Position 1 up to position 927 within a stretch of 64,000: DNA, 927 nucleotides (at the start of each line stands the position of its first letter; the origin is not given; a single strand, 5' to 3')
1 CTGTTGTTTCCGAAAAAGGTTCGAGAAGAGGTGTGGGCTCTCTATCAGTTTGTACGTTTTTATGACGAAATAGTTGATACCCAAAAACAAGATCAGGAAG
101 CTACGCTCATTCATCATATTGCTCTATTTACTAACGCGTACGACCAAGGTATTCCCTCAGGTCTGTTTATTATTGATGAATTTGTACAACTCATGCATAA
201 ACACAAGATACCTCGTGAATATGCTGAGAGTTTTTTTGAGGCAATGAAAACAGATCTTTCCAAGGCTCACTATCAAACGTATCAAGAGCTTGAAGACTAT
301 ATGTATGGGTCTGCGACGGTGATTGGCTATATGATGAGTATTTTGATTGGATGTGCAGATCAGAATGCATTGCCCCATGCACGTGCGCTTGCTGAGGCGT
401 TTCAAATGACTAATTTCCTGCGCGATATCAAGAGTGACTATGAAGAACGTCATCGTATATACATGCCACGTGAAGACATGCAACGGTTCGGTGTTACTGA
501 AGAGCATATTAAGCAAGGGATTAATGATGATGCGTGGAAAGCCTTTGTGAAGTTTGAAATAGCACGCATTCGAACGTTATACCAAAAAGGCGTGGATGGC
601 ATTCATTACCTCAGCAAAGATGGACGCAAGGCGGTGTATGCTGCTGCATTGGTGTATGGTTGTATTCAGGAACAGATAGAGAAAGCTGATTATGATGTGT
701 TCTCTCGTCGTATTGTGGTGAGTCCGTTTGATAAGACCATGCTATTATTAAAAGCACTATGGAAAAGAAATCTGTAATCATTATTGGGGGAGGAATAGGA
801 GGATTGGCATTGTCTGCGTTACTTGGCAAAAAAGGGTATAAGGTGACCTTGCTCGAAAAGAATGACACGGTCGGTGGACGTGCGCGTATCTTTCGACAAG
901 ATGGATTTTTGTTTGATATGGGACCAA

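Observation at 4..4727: Carotenoid (crtB-crtI-UbiA prenyltransferase) block fused to a photolyase locus in a small-genome, CPR-like bacterium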

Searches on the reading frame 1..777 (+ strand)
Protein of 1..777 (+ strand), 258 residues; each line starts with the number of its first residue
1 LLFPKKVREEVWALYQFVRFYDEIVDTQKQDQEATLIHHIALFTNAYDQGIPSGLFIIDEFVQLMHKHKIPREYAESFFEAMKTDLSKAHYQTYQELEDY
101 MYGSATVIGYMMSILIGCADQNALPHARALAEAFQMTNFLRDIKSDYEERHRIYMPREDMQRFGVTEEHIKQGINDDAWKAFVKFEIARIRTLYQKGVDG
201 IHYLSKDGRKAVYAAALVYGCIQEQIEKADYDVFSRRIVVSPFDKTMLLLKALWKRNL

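Call 4: search_protein_families(library=pfam, proteins=[window:4-777:+], max_evalue=0.01)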
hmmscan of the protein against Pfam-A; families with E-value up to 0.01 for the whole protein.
window:4-777:+ (257 aa): 1 family
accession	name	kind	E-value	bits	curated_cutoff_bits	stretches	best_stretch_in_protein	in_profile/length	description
PF00494.24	SQS_PSY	-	6.1e-60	203.6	26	1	2-242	15-262/263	Squalene/phytoene synthase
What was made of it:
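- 1..777 (+): crtB (phytoene synthase-like, SQS_PSY). The 5' end is cut by the window edge. The full gene is 280 aa and starts 66 nt upstream of position 1. PF00494 E 6.1e-60 (call 4).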

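Call 5: search_protein_families(library=ncbifam, proteins=[window:4-777:+], max_evalue=0.001)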
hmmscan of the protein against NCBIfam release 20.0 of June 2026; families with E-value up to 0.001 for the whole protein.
window:4-777:+ (257 aa): 5 families
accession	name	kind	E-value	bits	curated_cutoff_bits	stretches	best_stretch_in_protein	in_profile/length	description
TIGR03464.1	HpnC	equivalog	1e-45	156.3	250.45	1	2-253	16-267/267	squalene synthase HpnC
NF045686.1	PhytoSynCyanob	equivalog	8.4e-44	149.9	550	1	2-253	42-305/310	15-cis-phytoene synthase CrtB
TIGR03465.1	HpnD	equivalog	1.4e-43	148.8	278.6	1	2-253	16-266/267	presqualene diphosphate synthase HpnD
NF045921.1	PhytnSynCrtBRhod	equivalog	2.5e-40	138.8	500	1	2-253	28-277/307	15-cis-phytoene synthase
NF042419.1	Phyto_syn_CrtB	equivalog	1.5e-24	87.1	480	1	2-251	25-282/306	15-cis-phytoene synthase CrtB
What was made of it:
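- On Phytoene synthase CrtB (as opposed to HpnC/HpnD/CrtM): HpnC 156, CrtB 150 and HpnD 149 bits, all below cut-off (call 5).
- The top NCBIfam hit of crtB is HpnC (156.3 bits), marginally above the CrtB models (call 5).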

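Call 58: list_cluster_members(proteins=[L001:67-909:+, window:1-777:+, window:4-777:+, window:3130-3330:+, window:6117-7025:+])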
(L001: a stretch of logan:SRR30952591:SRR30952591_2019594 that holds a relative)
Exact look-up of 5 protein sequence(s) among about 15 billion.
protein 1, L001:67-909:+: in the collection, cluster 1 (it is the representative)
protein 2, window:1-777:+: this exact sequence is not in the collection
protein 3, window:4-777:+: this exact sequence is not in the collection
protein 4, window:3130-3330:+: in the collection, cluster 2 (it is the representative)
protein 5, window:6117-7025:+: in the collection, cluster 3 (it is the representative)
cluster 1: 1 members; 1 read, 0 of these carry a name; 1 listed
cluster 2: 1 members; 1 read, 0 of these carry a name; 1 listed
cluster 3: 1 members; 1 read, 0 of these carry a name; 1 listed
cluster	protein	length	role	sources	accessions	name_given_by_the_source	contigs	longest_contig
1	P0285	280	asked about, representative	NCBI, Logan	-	-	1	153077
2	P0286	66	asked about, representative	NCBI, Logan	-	-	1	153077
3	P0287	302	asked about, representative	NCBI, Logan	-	-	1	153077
